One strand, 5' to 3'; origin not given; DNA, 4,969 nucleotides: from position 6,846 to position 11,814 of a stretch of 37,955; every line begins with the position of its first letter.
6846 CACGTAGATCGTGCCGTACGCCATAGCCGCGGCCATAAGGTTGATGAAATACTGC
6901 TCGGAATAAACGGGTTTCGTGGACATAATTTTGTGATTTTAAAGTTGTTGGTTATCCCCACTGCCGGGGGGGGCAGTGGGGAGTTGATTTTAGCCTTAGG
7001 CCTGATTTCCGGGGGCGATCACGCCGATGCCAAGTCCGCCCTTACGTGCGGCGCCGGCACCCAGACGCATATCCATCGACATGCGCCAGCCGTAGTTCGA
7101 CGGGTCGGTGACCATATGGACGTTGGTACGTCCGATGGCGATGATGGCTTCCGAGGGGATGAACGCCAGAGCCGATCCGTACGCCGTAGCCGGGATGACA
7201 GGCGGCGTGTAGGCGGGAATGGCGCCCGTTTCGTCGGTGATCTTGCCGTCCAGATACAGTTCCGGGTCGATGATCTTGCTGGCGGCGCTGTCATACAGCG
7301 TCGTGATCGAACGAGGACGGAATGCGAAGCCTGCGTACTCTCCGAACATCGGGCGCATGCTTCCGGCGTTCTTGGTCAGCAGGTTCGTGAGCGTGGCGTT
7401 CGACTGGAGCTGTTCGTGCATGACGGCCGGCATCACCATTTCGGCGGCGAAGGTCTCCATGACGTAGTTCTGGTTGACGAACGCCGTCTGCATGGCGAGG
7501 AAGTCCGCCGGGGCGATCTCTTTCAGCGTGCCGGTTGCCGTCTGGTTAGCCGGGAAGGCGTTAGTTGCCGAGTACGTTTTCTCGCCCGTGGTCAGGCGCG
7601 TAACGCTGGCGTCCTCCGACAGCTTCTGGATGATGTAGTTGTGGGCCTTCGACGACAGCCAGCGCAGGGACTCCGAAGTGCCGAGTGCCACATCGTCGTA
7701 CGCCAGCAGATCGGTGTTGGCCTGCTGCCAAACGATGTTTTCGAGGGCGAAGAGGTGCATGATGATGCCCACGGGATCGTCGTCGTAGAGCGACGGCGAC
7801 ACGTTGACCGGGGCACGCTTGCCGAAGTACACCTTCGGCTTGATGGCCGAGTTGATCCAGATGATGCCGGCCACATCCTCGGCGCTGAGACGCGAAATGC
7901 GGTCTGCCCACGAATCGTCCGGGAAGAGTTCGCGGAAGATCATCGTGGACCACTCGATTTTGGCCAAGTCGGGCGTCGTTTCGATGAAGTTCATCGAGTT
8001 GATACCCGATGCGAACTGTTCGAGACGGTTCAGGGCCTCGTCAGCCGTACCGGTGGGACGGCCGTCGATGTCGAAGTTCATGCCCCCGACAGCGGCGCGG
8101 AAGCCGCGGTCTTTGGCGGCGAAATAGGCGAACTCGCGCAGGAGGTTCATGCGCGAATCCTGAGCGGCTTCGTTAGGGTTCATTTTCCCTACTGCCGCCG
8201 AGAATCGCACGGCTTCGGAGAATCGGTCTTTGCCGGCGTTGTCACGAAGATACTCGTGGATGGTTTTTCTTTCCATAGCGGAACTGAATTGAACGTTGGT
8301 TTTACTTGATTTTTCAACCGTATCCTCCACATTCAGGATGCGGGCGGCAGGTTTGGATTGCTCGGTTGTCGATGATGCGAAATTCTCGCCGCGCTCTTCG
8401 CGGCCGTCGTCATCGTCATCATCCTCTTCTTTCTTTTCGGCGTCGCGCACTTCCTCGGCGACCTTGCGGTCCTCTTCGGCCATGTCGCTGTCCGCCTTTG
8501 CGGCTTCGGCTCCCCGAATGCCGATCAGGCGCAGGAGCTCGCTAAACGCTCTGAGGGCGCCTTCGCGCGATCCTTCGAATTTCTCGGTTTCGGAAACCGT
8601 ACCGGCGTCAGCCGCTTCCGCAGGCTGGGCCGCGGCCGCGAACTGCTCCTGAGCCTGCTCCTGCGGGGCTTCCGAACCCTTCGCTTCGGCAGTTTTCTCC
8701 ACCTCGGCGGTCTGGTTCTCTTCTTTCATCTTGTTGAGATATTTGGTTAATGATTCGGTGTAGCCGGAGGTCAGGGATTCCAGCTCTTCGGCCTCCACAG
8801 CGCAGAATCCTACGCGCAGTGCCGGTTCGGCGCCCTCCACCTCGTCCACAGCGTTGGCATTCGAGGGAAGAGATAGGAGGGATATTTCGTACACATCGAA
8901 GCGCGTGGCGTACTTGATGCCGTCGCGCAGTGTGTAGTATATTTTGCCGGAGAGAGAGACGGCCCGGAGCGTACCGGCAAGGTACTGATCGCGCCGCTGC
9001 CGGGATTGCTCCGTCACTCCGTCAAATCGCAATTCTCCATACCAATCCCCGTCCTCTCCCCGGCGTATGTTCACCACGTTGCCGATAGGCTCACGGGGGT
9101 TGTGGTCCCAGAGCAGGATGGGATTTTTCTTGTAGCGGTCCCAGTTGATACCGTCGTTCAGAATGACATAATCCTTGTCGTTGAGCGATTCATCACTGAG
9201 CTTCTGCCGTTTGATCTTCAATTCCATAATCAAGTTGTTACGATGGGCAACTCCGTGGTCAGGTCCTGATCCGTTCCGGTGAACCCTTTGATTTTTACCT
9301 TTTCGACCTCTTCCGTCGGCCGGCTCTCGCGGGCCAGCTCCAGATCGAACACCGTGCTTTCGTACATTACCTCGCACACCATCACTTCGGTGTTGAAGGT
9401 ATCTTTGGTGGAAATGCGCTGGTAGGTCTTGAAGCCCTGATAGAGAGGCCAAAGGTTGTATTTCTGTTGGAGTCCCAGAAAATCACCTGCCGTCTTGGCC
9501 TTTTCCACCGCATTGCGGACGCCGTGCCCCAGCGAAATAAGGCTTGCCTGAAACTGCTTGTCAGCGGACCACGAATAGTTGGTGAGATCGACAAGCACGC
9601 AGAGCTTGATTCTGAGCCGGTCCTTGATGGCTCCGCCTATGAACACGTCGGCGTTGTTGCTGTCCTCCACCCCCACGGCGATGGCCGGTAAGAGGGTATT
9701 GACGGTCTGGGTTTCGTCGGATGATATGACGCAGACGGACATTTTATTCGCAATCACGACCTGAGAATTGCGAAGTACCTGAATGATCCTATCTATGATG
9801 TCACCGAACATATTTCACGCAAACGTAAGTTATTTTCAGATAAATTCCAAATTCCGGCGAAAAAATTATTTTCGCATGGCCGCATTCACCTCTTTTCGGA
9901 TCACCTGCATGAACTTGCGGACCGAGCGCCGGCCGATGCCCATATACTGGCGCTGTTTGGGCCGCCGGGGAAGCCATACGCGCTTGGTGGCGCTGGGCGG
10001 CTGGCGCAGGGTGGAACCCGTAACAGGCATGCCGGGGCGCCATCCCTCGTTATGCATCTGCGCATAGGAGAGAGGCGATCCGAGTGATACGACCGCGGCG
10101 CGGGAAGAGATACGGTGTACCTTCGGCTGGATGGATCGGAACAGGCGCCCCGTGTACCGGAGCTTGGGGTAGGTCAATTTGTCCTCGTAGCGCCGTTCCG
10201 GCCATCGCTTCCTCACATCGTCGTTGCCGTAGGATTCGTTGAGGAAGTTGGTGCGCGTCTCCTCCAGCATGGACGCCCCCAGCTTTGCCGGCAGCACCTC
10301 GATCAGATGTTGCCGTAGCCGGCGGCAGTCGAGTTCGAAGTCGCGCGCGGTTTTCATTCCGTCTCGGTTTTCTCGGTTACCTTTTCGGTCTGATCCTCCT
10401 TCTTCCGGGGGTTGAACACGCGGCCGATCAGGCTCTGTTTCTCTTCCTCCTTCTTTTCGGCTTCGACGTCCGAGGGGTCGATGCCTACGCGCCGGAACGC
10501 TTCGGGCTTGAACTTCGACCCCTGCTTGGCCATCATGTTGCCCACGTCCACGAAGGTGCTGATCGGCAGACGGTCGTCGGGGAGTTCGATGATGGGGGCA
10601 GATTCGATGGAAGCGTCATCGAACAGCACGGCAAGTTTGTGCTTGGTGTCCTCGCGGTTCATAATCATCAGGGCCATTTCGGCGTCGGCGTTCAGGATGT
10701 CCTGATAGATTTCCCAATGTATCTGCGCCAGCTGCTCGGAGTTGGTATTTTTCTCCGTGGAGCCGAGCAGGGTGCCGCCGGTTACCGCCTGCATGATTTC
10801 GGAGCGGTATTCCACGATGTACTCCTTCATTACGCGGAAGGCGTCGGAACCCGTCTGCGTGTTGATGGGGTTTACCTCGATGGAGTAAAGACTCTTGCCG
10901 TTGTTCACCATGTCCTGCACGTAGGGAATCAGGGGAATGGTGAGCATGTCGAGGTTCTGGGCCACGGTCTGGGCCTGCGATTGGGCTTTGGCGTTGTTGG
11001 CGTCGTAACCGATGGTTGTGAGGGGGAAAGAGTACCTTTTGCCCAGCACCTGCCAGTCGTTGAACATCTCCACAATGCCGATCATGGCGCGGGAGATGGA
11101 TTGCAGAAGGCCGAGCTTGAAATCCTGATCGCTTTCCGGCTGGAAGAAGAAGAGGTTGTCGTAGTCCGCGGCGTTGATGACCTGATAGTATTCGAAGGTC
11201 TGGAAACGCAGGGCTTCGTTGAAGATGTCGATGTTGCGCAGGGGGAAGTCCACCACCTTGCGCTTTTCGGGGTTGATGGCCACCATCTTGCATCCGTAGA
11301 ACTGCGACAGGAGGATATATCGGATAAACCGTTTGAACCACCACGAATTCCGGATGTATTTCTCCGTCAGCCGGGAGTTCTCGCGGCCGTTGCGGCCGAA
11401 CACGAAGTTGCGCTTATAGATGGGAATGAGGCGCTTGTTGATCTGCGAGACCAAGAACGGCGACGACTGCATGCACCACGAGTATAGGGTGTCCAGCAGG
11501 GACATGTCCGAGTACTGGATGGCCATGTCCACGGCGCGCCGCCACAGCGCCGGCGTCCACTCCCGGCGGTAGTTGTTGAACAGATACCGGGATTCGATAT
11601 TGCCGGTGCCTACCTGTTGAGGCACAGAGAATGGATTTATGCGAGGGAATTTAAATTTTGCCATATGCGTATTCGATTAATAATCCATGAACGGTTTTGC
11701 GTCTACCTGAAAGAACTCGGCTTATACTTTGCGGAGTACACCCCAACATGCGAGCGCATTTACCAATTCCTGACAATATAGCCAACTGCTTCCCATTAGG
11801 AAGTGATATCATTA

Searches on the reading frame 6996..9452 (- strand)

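Call 40: search_protein_families(library=phrogs, proteins=[window:6996-9452:-], max_evalue=0.001)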
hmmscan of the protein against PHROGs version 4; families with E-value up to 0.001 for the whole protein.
window:6996-9452:- (818 aa): 2 families
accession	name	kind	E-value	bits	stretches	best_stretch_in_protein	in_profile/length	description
phrog_11321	-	unknown function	5.2e-19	69.9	1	84-212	6-145/327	-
phrog_617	-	head and packaging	5.8e-09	36.4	1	87-439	34-329/626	major head protein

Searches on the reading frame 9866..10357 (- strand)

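Call 39: search_protein_families(library=phrogs, proteins=[window:9866-10357:-], max_evalue=0.001)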
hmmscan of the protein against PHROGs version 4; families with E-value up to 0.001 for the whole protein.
window:9866-10357:- (163 aa): 1 family
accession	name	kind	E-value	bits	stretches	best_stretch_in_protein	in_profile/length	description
phrog_26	-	connector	2.4e-12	47.9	1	2-163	85-232/321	tail completion or Neck1 protein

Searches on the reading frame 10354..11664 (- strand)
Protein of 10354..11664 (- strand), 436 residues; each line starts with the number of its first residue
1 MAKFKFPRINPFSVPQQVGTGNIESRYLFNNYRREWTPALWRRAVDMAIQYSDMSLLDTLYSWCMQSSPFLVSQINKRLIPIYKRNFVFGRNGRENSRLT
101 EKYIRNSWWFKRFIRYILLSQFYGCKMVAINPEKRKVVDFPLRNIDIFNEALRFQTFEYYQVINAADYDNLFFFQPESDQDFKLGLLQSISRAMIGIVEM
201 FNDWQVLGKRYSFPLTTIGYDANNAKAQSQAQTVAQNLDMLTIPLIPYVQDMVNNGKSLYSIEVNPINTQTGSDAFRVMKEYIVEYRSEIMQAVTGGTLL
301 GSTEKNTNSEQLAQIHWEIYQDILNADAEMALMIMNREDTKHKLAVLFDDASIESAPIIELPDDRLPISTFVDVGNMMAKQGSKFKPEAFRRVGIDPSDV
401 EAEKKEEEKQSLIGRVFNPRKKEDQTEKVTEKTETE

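Call 19: search_protein_families(library=phrogs, proteins=[window:10354-11664:-], max_evalue=0.01)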
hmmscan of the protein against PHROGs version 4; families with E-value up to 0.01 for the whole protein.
window:10354-11664:- (436 aa): 2 families
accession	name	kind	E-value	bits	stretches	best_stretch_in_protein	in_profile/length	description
phrog_113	-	head and packaging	2.6e-07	30.2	1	98-337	114-353/1272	portal protein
phrog_10231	-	unknown function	0.002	18.6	1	278-398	19-136/256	-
